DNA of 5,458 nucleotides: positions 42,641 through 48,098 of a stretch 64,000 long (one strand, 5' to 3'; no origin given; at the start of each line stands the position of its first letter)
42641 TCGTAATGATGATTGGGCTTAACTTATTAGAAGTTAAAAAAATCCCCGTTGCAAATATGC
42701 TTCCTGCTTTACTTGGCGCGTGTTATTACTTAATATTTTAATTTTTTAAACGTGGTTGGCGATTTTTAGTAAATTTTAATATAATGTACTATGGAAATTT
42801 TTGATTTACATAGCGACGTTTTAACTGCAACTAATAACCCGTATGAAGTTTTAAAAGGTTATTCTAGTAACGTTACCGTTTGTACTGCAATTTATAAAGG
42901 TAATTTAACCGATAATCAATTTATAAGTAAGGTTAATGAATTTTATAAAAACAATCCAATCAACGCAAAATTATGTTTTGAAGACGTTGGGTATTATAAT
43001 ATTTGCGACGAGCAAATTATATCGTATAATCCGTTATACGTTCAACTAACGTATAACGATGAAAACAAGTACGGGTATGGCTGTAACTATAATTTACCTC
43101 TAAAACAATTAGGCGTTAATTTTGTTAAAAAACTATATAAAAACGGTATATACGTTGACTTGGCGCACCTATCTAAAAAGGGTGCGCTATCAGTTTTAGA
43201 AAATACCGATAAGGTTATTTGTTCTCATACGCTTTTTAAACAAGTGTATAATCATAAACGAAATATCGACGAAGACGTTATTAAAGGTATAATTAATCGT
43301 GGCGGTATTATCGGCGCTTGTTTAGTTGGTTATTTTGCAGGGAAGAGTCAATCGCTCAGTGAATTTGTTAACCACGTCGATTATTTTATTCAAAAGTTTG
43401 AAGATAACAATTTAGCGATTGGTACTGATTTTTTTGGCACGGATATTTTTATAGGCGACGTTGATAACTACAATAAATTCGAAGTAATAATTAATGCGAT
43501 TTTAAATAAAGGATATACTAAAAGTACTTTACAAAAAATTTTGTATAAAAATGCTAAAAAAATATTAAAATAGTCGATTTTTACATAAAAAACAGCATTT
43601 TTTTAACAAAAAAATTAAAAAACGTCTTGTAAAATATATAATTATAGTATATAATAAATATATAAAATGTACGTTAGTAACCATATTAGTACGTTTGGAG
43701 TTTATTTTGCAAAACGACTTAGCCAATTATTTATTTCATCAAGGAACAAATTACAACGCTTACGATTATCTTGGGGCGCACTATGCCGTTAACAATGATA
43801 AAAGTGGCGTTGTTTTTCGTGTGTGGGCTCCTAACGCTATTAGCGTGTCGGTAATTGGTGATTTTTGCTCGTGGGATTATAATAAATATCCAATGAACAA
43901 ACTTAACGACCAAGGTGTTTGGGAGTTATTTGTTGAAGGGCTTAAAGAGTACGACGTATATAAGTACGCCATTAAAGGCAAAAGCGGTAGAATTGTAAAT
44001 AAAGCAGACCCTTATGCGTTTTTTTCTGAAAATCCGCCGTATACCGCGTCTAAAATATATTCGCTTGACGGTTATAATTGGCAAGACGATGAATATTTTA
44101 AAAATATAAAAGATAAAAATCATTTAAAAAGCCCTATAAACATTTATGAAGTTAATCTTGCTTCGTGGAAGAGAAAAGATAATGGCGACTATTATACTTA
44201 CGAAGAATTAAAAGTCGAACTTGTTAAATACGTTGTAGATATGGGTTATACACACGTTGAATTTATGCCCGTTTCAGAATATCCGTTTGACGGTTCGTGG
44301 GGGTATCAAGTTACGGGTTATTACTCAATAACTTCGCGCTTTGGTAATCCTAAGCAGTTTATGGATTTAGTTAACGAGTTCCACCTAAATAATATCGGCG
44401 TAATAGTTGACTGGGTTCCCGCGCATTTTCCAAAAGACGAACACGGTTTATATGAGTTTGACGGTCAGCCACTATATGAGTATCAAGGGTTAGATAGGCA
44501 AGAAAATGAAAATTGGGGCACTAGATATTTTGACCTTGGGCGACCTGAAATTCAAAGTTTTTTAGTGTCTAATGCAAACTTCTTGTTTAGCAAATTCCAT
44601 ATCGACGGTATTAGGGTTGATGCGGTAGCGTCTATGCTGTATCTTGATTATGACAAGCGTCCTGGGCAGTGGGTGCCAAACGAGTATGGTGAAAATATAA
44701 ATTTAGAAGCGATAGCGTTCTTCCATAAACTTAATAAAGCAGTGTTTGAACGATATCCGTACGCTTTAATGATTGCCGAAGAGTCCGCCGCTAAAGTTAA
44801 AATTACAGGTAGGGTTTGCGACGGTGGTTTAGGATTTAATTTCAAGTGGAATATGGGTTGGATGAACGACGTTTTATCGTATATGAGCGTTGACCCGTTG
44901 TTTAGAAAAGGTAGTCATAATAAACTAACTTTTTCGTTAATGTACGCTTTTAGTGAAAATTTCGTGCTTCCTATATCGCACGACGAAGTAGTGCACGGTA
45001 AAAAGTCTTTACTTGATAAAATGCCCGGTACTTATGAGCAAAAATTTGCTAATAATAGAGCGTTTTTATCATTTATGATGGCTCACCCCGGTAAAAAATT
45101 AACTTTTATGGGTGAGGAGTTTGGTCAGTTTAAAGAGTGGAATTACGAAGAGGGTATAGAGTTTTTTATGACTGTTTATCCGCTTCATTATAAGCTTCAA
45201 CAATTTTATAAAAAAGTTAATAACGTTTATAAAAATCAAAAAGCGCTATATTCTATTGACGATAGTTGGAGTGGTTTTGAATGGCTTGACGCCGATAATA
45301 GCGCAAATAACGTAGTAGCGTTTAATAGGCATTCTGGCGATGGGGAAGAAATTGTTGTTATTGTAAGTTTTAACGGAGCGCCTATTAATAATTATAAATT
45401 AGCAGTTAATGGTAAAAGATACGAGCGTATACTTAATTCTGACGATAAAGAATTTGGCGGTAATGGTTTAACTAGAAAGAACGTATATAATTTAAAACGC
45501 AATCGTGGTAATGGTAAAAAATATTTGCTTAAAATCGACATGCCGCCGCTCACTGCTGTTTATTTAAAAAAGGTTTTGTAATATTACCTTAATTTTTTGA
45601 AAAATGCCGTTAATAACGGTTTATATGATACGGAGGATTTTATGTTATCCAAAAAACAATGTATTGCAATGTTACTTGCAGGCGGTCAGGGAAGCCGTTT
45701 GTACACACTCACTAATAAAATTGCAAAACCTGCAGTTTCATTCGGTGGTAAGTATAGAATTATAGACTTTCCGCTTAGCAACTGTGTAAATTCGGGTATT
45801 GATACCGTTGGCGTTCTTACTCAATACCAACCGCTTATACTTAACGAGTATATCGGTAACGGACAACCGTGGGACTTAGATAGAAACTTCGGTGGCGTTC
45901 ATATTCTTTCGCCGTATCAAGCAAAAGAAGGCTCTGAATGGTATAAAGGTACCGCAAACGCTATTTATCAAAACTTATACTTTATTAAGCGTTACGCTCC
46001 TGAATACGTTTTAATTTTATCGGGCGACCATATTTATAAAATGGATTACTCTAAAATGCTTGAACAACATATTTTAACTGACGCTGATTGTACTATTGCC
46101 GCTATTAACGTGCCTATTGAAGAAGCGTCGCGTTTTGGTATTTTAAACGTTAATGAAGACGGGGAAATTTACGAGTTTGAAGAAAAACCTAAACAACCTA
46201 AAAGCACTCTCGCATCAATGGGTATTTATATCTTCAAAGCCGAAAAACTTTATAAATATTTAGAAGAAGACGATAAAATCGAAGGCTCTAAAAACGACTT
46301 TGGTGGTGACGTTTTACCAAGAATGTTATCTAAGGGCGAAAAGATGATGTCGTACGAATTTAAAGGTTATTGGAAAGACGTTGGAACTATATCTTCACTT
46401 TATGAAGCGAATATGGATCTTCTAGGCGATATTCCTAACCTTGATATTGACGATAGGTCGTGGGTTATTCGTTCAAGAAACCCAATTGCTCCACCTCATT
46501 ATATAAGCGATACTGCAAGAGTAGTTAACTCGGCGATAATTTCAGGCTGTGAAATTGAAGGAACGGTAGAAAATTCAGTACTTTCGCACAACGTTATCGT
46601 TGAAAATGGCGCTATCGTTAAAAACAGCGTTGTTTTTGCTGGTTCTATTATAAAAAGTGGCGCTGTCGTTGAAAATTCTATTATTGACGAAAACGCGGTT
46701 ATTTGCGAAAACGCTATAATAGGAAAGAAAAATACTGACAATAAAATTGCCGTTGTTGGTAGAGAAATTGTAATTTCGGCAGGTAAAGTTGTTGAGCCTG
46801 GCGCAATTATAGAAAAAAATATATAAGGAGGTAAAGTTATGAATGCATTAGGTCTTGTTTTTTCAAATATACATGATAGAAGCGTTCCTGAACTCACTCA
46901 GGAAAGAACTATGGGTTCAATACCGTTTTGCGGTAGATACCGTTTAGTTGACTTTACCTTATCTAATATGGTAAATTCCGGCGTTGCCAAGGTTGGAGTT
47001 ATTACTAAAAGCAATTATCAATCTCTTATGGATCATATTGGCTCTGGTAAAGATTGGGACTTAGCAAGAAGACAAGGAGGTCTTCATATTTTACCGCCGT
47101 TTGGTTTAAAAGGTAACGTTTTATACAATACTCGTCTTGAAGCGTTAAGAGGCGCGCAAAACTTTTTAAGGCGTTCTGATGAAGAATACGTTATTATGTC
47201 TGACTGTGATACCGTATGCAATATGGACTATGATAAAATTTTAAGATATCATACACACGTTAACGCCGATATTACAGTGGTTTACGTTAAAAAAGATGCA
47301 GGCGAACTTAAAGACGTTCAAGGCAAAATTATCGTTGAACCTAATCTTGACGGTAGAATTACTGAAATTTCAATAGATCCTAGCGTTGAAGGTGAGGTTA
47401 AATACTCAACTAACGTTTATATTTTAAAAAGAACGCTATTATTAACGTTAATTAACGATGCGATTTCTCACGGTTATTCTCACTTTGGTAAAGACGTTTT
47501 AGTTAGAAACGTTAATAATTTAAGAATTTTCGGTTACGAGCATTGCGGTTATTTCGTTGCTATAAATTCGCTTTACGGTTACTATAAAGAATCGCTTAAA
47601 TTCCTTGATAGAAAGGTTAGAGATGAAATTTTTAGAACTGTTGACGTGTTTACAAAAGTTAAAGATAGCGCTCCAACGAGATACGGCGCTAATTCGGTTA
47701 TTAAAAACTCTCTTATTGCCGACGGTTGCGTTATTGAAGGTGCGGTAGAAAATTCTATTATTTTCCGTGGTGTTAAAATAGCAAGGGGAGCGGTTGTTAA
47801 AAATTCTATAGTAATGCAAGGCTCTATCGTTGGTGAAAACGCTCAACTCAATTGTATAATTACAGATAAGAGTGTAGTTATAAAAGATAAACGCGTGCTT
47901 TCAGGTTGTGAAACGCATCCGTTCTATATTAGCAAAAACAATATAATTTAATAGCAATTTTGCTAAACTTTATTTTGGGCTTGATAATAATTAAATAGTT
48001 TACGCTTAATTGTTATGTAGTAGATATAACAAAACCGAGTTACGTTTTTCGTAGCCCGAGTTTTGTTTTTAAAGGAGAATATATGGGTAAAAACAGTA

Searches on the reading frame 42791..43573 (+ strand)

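Call 20: search_protein_families(library=pfam, proteins=[window:42791-43573:+])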
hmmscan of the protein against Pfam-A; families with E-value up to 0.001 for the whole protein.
window:42791-43573:+ (260 aa): 1 family
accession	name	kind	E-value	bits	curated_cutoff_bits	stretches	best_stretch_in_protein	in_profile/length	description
PF01244.27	Peptidase_M19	-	2.2e-39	135.9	26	1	83-260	134-318/319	Membrane dipeptidase (Peptidase family M19)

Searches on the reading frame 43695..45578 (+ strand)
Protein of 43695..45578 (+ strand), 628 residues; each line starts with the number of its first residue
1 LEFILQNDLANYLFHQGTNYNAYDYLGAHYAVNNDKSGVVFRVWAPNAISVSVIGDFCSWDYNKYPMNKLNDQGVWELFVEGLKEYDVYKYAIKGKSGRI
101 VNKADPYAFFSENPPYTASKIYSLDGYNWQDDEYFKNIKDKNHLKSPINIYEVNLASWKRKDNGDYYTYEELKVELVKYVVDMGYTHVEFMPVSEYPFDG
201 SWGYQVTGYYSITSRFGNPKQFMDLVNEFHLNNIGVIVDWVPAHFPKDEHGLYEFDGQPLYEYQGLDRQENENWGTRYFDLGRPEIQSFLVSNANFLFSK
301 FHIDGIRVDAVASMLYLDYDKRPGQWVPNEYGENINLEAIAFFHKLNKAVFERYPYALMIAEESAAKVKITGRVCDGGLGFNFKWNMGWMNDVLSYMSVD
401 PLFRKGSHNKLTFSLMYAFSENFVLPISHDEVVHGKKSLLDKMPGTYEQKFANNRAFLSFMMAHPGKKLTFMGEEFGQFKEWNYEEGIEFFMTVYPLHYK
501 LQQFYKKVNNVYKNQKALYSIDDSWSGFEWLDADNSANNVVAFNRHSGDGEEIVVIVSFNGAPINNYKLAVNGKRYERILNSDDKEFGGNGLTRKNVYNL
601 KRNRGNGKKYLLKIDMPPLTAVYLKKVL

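Call 76: search_protein_families(library=pfam, proteins=[window:43695-45578:+], max_evalue=0.0001)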
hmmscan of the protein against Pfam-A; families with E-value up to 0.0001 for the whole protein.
window:43695-45578:+ (628 aa): 4 families
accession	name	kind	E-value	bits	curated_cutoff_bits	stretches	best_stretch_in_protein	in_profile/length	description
PF02922.24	CBM_48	-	9.9e-25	87.1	22.4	1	26-108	2-83/83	Carbohydrate-binding module 48 (Isoamylase N-terminal domain)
PF02806.24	Alpha-amylase_C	-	8.1e-17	61.8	21.2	1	530-625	1-93/95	Alpha amylase, C-terminal all-beta domain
PF00128.31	Alpha-amylase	-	6.4e-16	59.1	22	2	177-250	25-96/446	Alpha amylase, catalytic domain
PF22019.2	GlgB_N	-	2.3e-09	37.6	27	1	16-107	10-94/94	alpha-1,4-glucan branching enzyme GlgB, N-terminal domain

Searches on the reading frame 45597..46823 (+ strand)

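Call 76: search_protein_families(library=pfam, proteins=[window:45597-46823:+], max_evalue=0.0001)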
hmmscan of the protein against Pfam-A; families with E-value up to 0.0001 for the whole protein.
window:45597-46823:+ (409 aa): 3 families
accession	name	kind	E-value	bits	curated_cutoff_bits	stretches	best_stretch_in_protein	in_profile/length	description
PF00483.29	NTP_transferase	-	6.4e-69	232.7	21.2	1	24-275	2-242/245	Nucleotidyl transferase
PF24894.1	Hexapep_GlmU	-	2.7e-12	47.1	23.3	1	306-381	13-89/104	GlmU-like, C-terminal hexapeptide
PF25084.1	LbH_EIF2B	-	1.8e-07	31.5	54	1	302-373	29-103/105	EIF2B subunit epsilon LbH domain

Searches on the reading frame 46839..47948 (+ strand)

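Call 76: search_protein_families(library=pfam, proteins=[window:46839-47948:+], max_evalue=0.0001)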
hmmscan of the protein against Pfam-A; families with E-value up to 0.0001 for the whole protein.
window:46839-47948:+ (370 aa): 3 families
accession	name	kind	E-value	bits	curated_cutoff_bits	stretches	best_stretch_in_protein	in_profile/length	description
PF24894.1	Hexapep_GlmU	-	2e-14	54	23.3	1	283-353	11-82/104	GlmU-like, C-terminal hexapeptide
PF00483.29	NTP_transferase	-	3.1e-13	50.3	21.2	1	19-225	16-210/245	Nucleotidyl transferase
PF25084.1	LbH_EIF2B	-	1.2e-09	38.5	54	1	278-350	26-102/105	EIF2B subunit epsilon LbH domain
